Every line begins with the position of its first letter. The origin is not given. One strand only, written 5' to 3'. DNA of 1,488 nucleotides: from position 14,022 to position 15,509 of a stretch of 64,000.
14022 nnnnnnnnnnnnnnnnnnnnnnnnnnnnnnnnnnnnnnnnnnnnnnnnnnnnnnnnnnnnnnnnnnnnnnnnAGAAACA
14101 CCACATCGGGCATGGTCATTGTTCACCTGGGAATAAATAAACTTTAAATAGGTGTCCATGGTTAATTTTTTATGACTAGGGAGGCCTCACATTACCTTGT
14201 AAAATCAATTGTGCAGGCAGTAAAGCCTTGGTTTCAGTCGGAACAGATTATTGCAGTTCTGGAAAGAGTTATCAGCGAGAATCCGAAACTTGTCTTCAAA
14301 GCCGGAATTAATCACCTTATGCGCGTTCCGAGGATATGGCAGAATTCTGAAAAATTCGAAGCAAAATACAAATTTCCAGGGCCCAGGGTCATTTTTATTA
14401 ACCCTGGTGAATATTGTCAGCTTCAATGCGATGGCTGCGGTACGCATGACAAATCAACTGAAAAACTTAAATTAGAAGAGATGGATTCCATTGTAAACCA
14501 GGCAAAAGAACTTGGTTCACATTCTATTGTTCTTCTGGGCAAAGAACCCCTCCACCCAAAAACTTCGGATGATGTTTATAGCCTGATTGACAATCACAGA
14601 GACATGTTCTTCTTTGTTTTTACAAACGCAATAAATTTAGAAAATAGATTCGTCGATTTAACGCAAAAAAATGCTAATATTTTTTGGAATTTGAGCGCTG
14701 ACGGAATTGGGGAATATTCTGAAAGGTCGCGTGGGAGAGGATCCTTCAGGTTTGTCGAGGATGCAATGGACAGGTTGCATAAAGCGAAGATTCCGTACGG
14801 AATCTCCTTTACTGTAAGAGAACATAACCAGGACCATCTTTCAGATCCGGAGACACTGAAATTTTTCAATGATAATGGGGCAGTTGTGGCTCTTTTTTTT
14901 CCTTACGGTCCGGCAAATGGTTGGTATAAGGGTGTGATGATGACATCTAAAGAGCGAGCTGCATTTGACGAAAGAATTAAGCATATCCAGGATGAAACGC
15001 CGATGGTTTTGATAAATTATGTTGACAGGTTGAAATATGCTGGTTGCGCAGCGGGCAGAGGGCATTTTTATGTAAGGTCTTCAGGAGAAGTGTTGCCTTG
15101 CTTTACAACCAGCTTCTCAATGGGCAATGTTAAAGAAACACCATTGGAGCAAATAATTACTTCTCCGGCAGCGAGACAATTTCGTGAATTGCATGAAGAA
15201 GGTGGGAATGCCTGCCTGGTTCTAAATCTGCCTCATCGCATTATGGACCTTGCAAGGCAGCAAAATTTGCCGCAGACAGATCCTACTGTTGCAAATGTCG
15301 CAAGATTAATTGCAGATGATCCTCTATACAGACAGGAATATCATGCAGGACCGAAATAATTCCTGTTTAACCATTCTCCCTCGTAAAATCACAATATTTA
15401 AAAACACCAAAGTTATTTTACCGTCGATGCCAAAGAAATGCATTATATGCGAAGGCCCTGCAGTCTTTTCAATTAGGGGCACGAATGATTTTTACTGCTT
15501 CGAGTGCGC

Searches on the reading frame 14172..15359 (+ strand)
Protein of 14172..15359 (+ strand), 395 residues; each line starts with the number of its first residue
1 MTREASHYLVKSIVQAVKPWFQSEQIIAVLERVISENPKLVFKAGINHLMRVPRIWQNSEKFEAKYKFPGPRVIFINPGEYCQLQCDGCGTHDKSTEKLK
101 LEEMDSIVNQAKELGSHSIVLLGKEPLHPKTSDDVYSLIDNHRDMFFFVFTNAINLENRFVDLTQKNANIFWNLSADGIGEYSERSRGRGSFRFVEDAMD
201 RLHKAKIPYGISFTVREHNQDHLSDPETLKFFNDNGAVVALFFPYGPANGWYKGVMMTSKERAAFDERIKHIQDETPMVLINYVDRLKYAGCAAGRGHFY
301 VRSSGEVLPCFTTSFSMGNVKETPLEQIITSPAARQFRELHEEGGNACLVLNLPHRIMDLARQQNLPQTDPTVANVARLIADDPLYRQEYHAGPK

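Call 3: search_protein_families(library=pfam, proteins=[window:14172-15359:+], max_evalue=0.1)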
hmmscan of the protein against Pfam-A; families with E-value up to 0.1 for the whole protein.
window:14172-15359:+ (395 aa): 3 families
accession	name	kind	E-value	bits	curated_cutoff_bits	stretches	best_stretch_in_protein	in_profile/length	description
PF04055.27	Radical_SAM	-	2.3e-13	51.1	29.5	1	76-221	1-157/166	Radical SAM superfamily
PF13186.11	SPASM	-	5.1e-12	46.3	21.5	1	292-343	1-58/67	Iron-sulfur cluster-binding domain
PF13353.11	Fer4_12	-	0.00077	20.2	22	1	80-146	13-81/137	4Fe-4S single cluster domain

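Call 4: search_protein_families(library=ncbifam, proteins=[window:14172-15359:+], max_evalue=0.1)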
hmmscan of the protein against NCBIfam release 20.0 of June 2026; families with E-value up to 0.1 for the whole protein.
window:14172-15359:+ (395 aa): 49 families (the best 25 are shown)
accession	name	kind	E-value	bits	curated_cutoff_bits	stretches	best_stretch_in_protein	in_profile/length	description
TIGR04163.1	rSAM_cobopep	equivalog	1.2e-13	50.6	375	1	70-241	62-244/428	peptide-modifying radical SAM enzyme CbpB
NF033640.1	N_Twi_rSAM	subfamily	3.9e-13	49.3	170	1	71-271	110-335/398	twitch domain-containing radical SAM protein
NF045574.1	sacti_mat_StsB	exception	7.1e-13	48.2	625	2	62-225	86-251/466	StsB family radical SAM/SPASM domain sactipeptide maturase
TIGR04545.1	rSAM_ahbD_hemeb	equivalog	2.6e-12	46.8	500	2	82-243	10-173/339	heme b synthase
NF041298.1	rSAM_mat_DynA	equivalog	3.4e-12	46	450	1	75-341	4-303/356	dynobactin maturation radical SAM/SPASM protein DynA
TIGR04051.1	rSAM_NirJ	equivalog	7.8e-12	44.8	515.45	1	77-236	7-167/354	heme d1 biosynthesis radical SAM protein NirJ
TIGR04053.2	TIGR04053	equivalog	1.4e-11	44.3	395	2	71-239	7-180/366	TIGR04053 family radical SAM/SPASM domain-containing protein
TIGR03470.1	HpnH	equivalog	1e-10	41.1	225.05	1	60-193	18-149/318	adenosyl-hopene transferase HpnH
TIGR04403.1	rSAM_skfB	equivalog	2.6e-10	39.7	300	1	82-333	114-370/402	sporulation killing factor system radical SAM maturase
TIGR04055.1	rSAM_NirJ2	equivalog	2.7e-10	40.3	500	1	76-341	4-286/326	putative heme d1 biosynthesis radical SAM protein NirJ2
TIGR04340.1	rSAM_ACGX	hypoth_equivalog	6.5e-10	38.7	400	2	286-342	247-303/341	radical SAM/SPASM domain protein, ACGX system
TIGR04054.1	rSAM_NirJ1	equivalog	9.3e-10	37.7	650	1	69-225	34-192/387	putative heme d1 biosynthesis radical SAM protein NirJ1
TIGR04080.1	rSAM_pep_cyc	equivalog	2.5e-09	36.4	500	1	21-180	57-215/440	KxxxW cyclic peptide radical SAM maturase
TIGR04304.1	GeoRSP_SPASM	equivalog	5.1e-09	35.7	300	1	205-348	111-261/293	GeoRSP system SPASM domain protein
TIGR04082.1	rSAM_for_selen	equivalog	8.7e-09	34.6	350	2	78-222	205-351/516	thio(seleno)oxazole modification radical SAM maturase SbtM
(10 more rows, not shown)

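Call 6: find_encoding_contigs(protein=window:14172-15359:+, flank=10000, max_places=6)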
Protein window:14172-15359:+ (395 aa): 24 contigs read that carry it; 5 places shown.
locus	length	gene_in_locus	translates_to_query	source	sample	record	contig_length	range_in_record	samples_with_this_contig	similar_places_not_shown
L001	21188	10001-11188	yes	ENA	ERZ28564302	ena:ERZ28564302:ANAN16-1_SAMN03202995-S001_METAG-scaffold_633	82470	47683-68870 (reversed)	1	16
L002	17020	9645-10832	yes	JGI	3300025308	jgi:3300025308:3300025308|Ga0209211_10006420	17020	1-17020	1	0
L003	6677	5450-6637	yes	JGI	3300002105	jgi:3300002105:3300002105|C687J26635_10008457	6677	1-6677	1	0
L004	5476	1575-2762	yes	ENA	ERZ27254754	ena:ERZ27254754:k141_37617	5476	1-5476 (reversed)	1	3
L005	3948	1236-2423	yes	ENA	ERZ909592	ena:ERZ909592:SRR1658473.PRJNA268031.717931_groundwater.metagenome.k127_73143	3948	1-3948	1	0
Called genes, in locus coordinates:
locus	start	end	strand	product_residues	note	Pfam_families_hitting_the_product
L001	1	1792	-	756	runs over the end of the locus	PF09925:DUF2157, PF13385:Laminin_G_3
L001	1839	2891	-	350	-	PF01699:Na_Ca_ex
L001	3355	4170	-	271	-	PF13495:Phage_int_SAM_4, PF02899:Phage_int_SAM_1 (weak), PF00589:Phage_integrase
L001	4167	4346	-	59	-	-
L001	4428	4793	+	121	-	PF08818:DUF1801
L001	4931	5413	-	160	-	-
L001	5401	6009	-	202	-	-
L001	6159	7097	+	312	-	PF02661:Fic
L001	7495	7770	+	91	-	PF13376:OmdA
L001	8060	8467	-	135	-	-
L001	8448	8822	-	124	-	-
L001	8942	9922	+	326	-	PF01047:MarR (faint), PF12802:MarR_2 (faint), PF13404:HTH_AsnC-type, PF13412:HTH_24, PF12840:HTH_20 (faint), PF13404:HTH_AsnC-type (weak), PF13412:HTH_24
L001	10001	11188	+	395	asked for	PF04055:Radical_SAM, PF13186:SPASM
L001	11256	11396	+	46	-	-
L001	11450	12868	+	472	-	PF01943:Polysacc_synt (weak)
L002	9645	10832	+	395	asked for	PF04055:Radical_SAM, PF13186:SPASM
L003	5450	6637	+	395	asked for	PF04055:Radical_SAM, PF13186:SPASM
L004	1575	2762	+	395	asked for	PF04055:Radical_SAM, PF13186:SPASM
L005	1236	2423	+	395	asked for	PF04055:Radical_SAM, PF13186:SPASM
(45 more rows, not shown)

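Call 7: find_homologous_proteins(query=window:14172-15359:+, max_evalue=0.00001)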
Query window:14172-15359:+: 2550 candidates shared short words with the query, none scored E <= 0.00001.

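Call 9: find_related_loci(query=window:14172-15359:+, collection=genome_contigs, flank=10000)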
Query window:14172-15359:+ (395 aa) in genome_contigs; peptide patterns used: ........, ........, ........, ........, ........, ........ (x = any residue, [..] = any of these).
20 stretches matched a pattern, but none encodes a relative of the query by tblastn (E <= 1e-3).

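Call 14: search_solved_structures(query=window:14172-15359:+, max_evalue=0.01, show_alignments=2)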
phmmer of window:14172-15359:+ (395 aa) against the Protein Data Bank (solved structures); distinct sequences matched with E-value up to 0.01: 2.
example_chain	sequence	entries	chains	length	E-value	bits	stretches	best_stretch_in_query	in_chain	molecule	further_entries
6efn_A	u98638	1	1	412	1.1e-09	40.6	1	81-333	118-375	Sporulation killing factor maturation protein SkfB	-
5v1q_A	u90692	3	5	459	7e-06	28.1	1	14-166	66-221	Radical SAM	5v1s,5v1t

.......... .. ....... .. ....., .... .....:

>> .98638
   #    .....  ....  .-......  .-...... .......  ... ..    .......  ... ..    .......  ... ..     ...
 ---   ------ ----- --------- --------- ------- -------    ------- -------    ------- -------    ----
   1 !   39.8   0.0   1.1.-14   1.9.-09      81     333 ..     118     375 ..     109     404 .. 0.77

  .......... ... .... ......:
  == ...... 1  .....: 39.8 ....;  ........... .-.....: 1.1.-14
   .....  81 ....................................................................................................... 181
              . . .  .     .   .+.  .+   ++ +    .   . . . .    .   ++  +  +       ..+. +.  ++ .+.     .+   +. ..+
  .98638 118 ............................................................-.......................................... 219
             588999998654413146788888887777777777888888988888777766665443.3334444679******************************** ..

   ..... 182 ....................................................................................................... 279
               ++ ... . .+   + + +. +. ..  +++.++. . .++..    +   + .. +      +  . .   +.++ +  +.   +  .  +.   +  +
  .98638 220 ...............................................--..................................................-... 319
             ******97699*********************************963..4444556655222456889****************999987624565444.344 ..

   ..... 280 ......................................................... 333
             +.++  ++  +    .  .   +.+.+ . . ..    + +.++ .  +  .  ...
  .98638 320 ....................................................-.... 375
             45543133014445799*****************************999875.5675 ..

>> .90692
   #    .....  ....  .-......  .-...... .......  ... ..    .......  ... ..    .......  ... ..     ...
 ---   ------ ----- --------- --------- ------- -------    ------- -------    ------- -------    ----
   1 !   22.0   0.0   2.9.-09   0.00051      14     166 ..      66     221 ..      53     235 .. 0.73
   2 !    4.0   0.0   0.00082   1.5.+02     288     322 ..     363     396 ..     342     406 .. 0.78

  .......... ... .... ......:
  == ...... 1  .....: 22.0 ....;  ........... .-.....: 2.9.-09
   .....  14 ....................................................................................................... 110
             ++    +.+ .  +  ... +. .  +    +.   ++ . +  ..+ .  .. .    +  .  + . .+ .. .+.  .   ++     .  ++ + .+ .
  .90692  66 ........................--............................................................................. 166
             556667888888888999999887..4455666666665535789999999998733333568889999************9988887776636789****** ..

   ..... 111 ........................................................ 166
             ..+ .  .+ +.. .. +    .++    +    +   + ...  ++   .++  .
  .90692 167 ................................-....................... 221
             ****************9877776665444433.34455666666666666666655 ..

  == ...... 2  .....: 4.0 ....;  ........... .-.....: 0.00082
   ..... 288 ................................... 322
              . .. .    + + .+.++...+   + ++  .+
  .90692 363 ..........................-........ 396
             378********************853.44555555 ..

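Call 18: search_protein_representatives(protein=window:14172-15359:+)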
Query: 395 residues. Proteins with E-value up to 0.001 (for the whole library): 3362; up to 1e-10: 637; up to 1e-30: 35. The best 150 are listed.
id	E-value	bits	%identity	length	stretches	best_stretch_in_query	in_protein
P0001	9.8e-131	452.4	100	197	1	199-395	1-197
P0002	2.9e-94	332.3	42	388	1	18-361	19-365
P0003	5.7e-79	281.9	38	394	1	19-380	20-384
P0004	2.1e-78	280.1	35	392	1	9-390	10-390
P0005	2.9e-74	266.4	36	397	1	19-378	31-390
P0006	1.5e-61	224.6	34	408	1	20-373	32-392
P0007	2.4e-61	223.9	34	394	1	20-370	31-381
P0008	3.7e-60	220.0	33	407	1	19-378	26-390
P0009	1.4e-58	214.8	39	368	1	59-366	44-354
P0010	6.0e-58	212.7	32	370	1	18-349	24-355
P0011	2.1e-45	171.4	37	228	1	145-375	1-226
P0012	1.8e-35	138.7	29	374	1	70-384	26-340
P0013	1.9e-35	138.6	28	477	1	43-373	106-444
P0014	6.5e-35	136.9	27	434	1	59-382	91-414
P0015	9.3e-35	136.4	28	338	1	75-362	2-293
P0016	1.4e-34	135.8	30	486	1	17-367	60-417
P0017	3.0e-34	134.7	30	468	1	63-356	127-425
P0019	1.6e-33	132.3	28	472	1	64-376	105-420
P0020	2.9e-33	131.5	28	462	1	54-343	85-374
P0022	4.0e-33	131.0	29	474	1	59-370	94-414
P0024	1.0e-32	129.7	32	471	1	62-342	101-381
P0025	1.2e-32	129.4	29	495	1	61-372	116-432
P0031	5.7e-32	127.2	31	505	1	60-372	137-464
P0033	2.1e-31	125.3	30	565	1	61-362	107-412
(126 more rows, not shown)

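Call 20: find_related_loci(query=A1, collection=genome_contigs, flank=8000)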
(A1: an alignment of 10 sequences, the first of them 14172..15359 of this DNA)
Query A1 (395 aa) in genome_contigs; peptide patterns used: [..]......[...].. (x = any residue, [..] = any of these).
23 stretches matched a pattern; 4 encode a relative of the query (tblastn E <= 1e-3); 4 distinct loci.
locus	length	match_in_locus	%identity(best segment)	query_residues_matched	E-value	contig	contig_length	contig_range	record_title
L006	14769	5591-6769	40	7-391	2e-102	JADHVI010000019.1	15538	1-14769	MAG: Candidatus Woesearchaeota archaeon isolate BS150m-G68 BS-150m-C3353, whole genome shotgun sequence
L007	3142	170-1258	38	20-379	1e-87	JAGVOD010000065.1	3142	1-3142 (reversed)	MAG: archaeon isolate DeMMO3_27 c_000000040443, whole genome shotgun sequence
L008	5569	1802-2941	32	9-379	6e-67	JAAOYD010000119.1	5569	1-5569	Candidatus Woesearchaeota archaeon isolate DPANNHV_H2.bin.48 k83_3397841, whole genome shotgun sequence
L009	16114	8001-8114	43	55-94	9e-5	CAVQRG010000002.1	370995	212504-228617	MAG: uncultured Planctomycetaceae bacterium isolate MFD09779.bin.2.42 genome assembly, contig: contig_16192, whole genom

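Call 24: find_related_loci(query=A1, collection=metagenome_contigs, flank=6000)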
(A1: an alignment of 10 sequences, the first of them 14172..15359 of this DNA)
Query A1 (395 aa) in metagenome_contigs; peptide patterns used: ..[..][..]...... (x = any residue, [..] = any of these).
42 stretches matched a pattern; 2 encode a relative of the query (tblastn E <= 1e-3); 2 distinct loci.
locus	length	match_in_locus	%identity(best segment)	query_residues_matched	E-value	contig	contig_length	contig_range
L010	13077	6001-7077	36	20-378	1e-81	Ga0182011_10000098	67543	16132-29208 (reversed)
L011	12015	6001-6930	38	60-366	3e-66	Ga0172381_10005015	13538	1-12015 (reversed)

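Call 31: find_encoding_contigs(protein=P0002, flank=8000, max_places=3)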
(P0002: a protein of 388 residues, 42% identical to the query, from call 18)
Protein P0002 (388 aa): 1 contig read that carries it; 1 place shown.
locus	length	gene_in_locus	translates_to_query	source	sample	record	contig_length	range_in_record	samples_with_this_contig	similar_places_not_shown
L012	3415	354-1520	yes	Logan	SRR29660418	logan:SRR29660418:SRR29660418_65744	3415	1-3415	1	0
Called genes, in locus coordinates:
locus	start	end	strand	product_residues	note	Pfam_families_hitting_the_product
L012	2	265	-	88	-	?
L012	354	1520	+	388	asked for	PF13353:Fer4_12 (weak), PF04055:Radical_SAM, PF13186:SPASM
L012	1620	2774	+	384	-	-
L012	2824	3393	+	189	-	-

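Call 32: find_encoding_contigs(protein=P0004, flank=8000, max_places=3)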
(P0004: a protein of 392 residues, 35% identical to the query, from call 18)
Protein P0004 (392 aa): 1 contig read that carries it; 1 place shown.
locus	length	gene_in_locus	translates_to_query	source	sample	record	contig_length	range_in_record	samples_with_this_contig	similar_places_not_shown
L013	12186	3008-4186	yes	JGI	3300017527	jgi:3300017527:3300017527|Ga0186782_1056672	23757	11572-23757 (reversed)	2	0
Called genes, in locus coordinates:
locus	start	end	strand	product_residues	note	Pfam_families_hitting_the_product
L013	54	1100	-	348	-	-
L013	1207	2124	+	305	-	PF00389:2-Hacid_dh, PF02826:2-Hacid_dh_C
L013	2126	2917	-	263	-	-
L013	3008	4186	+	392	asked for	PF04055:Radical_SAM, PF13186:SPASM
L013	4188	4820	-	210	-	PF13796:Sensor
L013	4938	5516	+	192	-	PF01545:Cation_efflux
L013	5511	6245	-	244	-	PF02535:Zip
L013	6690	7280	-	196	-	PF01966:HD (weak)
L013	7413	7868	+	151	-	-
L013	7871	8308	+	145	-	PF11969:DcpS_C, PF01230:HIT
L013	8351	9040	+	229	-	PF12840:HTH_20, PF13412:HTH_24 (weak)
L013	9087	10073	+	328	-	PF00005:ABC_tran, PF13304:AAA_21 (weak)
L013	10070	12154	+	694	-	PF12698:ABC2_membrane_3, PF01061:ABC2_membrane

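Call 33: find_encoding_contigs(protein=P0007, flank=8000, max_places=3)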
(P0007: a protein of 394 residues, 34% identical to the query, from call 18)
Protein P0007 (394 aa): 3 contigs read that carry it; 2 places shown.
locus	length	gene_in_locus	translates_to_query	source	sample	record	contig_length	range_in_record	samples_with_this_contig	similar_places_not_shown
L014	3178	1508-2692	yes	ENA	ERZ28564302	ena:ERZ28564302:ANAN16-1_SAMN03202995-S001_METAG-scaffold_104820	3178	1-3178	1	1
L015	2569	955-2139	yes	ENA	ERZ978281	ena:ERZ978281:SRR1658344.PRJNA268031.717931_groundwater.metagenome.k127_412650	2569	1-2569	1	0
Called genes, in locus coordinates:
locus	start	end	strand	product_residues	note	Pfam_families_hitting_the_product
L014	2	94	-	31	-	?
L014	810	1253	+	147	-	PF01797:Y1_Tnp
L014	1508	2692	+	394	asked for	PF04055:Radical_SAM, PF13353:Fer4_12, PF13186:SPASM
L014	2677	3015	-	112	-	PF01035:DNA_binding_1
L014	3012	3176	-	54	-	?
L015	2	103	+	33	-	?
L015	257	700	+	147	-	PF01797:Y1_Tnp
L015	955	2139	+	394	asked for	PF04055:Radical_SAM, PF13353:Fer4_12, PF13186:SPASM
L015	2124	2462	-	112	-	PF01035:DNA_binding_1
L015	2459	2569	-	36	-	?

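Call 34: find_encoding_contigs(protein=P0008, flank=8000, max_places=3)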
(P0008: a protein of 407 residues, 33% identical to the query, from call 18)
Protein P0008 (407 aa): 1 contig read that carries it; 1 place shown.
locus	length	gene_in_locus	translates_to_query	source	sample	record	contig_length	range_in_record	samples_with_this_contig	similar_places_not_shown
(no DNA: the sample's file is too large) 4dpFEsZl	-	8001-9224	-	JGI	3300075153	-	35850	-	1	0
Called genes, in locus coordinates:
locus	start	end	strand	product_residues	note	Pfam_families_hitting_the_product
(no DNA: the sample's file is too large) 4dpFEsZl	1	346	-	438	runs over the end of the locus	PF18195:GatD_N (weak), PF00710:Asparaginase, PF17763:Asparaginase_C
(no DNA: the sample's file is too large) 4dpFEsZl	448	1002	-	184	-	PF01725:Ham1p_like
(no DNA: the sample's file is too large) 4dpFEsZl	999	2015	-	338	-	PF13404:HTH_AsnC-type, PF13412:HTH_24, PF01047:MarR (faint), PF12840:HTH_20 (faint), PF13404:HTH_AsnC-type, PF13412:HTH_24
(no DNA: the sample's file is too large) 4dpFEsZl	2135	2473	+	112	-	-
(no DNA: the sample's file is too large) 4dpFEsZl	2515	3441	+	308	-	-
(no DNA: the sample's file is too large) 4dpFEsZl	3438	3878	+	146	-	-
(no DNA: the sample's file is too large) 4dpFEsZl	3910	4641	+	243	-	-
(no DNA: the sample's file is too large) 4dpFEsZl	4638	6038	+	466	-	PF02310:B12-binding, PF04055:Radical_SAM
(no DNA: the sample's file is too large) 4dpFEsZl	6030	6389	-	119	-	-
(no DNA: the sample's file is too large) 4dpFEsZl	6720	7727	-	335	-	PF05345:He_PIG (faint), PF22352:K319L-like_PKD (faint), PF00801:PKD (faint), PF18911:PKD_4 (faint), PF17803:Cadherin_4 (faint), PF17963:Big_9 (weak)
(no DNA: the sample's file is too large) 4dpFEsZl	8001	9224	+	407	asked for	PF04055:Radical_SAM, PF13186:SPASM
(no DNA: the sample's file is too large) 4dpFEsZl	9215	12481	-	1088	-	?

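Call 35: find_encoding_contigs(protein=P0010, flank=8000, max_places=3)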
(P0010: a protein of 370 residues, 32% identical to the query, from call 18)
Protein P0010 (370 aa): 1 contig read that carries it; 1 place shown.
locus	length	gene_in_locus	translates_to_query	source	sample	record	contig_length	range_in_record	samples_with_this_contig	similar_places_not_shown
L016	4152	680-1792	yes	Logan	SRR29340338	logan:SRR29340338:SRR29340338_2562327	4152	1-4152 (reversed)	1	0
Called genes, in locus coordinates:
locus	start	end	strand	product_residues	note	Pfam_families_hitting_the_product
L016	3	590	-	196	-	?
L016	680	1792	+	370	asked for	PF04055:Radical_SAM, PF13353:Fer4_12 (weak), PF13186:SPASM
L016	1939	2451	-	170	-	PF02245:Pur_DNA_glyco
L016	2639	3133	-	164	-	-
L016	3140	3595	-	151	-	PF08069:Ribosomal_S13_N, PF00312:Ribosomal_S15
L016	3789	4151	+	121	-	?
